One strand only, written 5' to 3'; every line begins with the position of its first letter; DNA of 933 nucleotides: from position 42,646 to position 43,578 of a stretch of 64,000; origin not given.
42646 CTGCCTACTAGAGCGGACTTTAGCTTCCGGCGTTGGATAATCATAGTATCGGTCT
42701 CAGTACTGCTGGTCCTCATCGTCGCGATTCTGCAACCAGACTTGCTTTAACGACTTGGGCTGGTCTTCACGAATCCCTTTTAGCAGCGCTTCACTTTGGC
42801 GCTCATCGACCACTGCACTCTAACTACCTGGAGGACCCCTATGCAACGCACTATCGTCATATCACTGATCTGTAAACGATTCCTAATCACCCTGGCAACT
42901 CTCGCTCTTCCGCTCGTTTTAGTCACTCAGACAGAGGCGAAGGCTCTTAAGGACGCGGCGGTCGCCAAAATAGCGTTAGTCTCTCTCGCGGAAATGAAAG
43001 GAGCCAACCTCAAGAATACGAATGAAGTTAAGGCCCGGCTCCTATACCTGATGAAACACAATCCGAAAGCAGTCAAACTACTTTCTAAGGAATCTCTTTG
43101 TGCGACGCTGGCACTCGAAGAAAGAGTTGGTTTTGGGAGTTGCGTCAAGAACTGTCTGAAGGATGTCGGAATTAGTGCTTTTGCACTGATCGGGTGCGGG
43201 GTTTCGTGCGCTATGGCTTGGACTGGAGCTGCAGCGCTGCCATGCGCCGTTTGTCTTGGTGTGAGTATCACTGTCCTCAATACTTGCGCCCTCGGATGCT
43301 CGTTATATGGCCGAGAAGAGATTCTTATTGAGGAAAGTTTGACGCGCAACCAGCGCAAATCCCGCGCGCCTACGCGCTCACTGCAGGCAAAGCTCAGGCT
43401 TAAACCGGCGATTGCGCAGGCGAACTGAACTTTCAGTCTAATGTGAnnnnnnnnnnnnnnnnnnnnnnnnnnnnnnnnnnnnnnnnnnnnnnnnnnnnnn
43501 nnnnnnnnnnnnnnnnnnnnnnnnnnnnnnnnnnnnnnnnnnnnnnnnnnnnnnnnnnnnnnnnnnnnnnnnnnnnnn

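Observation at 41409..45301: Lower-GC four-gene island: Crp/Fnr regulator, 3-TM micro-protein, Cys-rich secreted protein and a 561-aa secreted helical protein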

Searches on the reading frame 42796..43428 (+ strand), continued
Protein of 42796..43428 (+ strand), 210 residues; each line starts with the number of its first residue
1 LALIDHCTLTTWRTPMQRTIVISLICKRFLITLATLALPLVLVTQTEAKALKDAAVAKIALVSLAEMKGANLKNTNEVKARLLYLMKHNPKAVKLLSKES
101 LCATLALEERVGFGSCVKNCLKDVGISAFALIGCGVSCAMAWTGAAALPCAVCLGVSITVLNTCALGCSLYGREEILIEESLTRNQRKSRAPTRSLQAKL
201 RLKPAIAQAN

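Call 60: list_cluster_members(proteins=[P0174, P0171, P0167, P0142, P0161, P0187, P0192, P0177, P0122, P0134])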
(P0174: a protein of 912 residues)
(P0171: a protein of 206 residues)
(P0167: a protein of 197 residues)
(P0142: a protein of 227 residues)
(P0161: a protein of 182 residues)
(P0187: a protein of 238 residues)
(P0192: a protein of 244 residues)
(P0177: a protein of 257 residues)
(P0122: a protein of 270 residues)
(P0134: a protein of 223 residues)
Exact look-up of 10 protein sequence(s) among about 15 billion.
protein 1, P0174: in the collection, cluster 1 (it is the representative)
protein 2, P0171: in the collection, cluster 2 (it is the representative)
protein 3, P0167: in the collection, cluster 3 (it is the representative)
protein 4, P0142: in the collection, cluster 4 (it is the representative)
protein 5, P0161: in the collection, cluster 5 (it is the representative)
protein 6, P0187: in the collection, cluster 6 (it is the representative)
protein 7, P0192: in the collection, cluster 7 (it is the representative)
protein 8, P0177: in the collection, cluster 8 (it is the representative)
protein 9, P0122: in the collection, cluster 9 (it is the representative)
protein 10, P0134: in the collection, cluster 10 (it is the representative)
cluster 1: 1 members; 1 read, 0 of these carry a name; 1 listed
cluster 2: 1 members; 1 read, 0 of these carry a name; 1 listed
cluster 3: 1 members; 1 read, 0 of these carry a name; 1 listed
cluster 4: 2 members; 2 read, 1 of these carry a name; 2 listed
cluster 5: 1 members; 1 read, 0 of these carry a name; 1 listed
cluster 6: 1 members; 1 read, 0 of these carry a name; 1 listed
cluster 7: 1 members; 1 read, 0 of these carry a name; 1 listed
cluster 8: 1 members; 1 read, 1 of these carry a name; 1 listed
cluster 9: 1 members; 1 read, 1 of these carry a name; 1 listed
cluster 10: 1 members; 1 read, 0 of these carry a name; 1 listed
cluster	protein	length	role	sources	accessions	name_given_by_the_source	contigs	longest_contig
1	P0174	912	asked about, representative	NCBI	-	-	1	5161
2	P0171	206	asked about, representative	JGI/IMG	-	-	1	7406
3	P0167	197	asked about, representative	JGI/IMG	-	-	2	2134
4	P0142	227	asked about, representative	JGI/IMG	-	hypothetical protein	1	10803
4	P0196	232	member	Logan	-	-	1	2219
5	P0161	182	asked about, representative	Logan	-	-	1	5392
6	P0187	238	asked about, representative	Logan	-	-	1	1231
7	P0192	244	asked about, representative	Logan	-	-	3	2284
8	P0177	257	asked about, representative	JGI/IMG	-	hypothetical protein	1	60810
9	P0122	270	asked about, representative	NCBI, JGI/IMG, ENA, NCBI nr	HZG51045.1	MAG TPA: hypothetical protein VEZ40_02815 [Pyrinomonadaceae bacterium] | hypothetical protein [Pyrinomonadaceae bacterium]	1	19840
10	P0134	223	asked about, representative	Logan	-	-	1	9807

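Call 61: find_encoding_contigs(protein=P0177, flank=8000, max_places=1)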
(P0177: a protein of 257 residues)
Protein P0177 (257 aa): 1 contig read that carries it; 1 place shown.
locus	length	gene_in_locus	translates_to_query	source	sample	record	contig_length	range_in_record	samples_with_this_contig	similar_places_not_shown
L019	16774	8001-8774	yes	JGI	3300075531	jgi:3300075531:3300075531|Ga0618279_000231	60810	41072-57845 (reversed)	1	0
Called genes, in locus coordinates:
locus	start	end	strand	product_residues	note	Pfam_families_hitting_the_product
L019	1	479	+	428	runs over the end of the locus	PF00768:Peptidase_S11, PF13354:Beta-lactamase2, PF07943:PBP5_C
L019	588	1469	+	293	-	PF01680:SOR_SNZ, PF05690:ThiG (weak)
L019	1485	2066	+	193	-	PF03575:Peptidase_S51 (weak), PF01174:SNO, PF01965:DJ-1_PfpI (faint), PF07722:Peptidase_C26 (faint), PF00117:GATase, PF07685:GATase_3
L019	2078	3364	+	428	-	PF02403:Seryl_tRNA_N, PF00587:tRNA-synt_2b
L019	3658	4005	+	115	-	-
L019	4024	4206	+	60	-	-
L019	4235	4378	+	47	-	PF08179:SspP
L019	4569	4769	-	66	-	-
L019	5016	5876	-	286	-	PF00248:Aldo_ket_red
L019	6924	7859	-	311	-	PF00082:Peptidase_S8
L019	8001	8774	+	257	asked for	-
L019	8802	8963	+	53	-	-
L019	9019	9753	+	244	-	PF04041:Glyco_hydro_130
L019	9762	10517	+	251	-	PF04085:MreC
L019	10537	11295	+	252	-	PF13489:Methyltransf_23 (weak), PF13847:Methyltransf_31 (weak), PF08241:Methyltransf_11, PF08242:Methyltransf_12, PF13649:Methyltransf_25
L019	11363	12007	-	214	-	PF00072:Response_reg, PF00196:GerE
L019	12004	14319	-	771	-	PF07730:HisKA_3 (weak), PF02518:HATPase_c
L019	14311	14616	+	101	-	-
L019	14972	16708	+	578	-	PF12729:4HB_MCP_1 (weak), PF00672:HAMP, PF00015:MCPsignal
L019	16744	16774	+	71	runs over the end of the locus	-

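Call 62: find_encoding_contigs(protein=P0122, flank=8000, max_places=1)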
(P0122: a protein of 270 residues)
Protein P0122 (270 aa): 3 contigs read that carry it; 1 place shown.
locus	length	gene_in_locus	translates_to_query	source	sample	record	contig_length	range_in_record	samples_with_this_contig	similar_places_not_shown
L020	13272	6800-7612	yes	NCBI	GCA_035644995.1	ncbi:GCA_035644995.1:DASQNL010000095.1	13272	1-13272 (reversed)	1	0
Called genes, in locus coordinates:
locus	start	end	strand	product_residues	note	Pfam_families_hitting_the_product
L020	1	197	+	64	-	PF02518:HATPase_c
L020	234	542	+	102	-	PF05635:23S_rRNA_IVP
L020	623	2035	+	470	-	PF00072:Response_reg, PF00158:Sigma54_activat, PF13191:AAA_16 (weak), PF14532:Sigma54_activ_2, PF00004:AAA, PF07728:AAA_5, PF25601:AAA_lid_14, PF02954:HTH_8, +3 more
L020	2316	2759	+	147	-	PF07963:N_methyl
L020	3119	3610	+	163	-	PF07963:N_methyl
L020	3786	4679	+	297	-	PF12679:ABC2_membrane_2, PF10920:DUF2705 (weak)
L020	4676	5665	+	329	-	PF13432:TPR_16 (weak)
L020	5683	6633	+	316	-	PF00005:ABC_tran, PF13304:AAA_21 (weak)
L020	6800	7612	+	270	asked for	-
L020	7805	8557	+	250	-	-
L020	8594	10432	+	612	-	-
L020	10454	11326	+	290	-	PF00005:ABC_tran, PF13304:AAA_21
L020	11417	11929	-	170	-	-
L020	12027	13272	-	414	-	PF08448:PAS_4, PF13426:PAS_9 (weak), PF00512:HisKA, PF02518:HATPase_c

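Call 63: find_encoding_contigs(protein=P0134, flank=8000, max_places=1)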
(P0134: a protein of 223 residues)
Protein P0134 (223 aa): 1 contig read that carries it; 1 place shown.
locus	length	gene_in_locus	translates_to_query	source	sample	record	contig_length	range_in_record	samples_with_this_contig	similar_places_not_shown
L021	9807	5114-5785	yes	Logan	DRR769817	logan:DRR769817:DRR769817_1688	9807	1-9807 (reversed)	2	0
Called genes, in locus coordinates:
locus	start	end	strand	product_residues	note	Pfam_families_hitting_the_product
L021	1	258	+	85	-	?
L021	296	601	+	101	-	-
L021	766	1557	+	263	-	PF00211:Guanylate_cyc (weak)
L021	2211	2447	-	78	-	-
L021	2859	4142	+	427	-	PF13432:TPR_16 (faint), PF17874:TPR_MalT (faint), PF00515:TPR_1 (faint), PF07719:TPR_2 (faint), PF13181:TPR_8 (faint), PF13424:TPR_12, PF02954:HTH_8 (weak)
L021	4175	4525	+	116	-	PF00072:Response_reg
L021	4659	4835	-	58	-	-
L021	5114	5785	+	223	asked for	-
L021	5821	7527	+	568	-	-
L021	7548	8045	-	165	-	PF12161:HsdM_N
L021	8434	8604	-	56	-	PF09720:Unstab_antitox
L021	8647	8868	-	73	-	-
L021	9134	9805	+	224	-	?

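Call 83: search_protein_families(library=pfam, alignment_id=A8, max_evalue=0.01)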
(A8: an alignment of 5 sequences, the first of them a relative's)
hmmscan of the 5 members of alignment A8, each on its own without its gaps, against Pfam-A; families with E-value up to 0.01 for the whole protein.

A. member 1, L014:3097-3846:+ (249 aa): 1 family
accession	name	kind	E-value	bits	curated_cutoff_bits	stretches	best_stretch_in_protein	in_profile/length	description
PF12730.13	ABC2_membrane_4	-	8e-05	23.1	27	1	58-190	46-178/179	ABC-2 family transporter protein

B. families by the number of members that match (of 5 scanned): 1 family
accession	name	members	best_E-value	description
PF12730.13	ABC2_membrane_4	1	8e-05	ABC-2 family transporter protein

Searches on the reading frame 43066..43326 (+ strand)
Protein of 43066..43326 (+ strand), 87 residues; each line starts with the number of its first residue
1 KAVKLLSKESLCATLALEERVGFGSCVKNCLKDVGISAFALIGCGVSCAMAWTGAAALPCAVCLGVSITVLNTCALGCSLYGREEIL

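Call 18: find_homologous_proteins(query=A2, max_evalue=0.01)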
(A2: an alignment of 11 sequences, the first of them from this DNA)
Query A2 (11 sequences) (87 aa, profile of the alignment): 5 proteins with E <= 0.01 among 947 candidates.
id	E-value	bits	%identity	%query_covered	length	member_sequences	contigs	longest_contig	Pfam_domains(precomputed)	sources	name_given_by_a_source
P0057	7.1e-19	85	33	87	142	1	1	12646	-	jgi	jgi:hypothetical protein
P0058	1.3e-18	84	35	90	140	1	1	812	-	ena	-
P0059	1.4e-16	78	36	70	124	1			-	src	-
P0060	1.5e-16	78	44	93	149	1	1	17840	-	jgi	jgi:hypothetical protein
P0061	6.0e-4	37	37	22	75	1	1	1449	-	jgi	-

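Call 58: search_solved_structures(query=A2, max_evalue=10, show_alignments=2)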
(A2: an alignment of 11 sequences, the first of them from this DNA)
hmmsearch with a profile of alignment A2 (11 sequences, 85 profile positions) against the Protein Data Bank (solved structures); distinct sequences matched with E-value up to 10: 1.
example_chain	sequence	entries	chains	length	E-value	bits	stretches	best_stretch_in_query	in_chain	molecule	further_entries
9l5u_A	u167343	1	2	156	0.99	12.6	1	18-49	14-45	DUF4150 domain-containing protein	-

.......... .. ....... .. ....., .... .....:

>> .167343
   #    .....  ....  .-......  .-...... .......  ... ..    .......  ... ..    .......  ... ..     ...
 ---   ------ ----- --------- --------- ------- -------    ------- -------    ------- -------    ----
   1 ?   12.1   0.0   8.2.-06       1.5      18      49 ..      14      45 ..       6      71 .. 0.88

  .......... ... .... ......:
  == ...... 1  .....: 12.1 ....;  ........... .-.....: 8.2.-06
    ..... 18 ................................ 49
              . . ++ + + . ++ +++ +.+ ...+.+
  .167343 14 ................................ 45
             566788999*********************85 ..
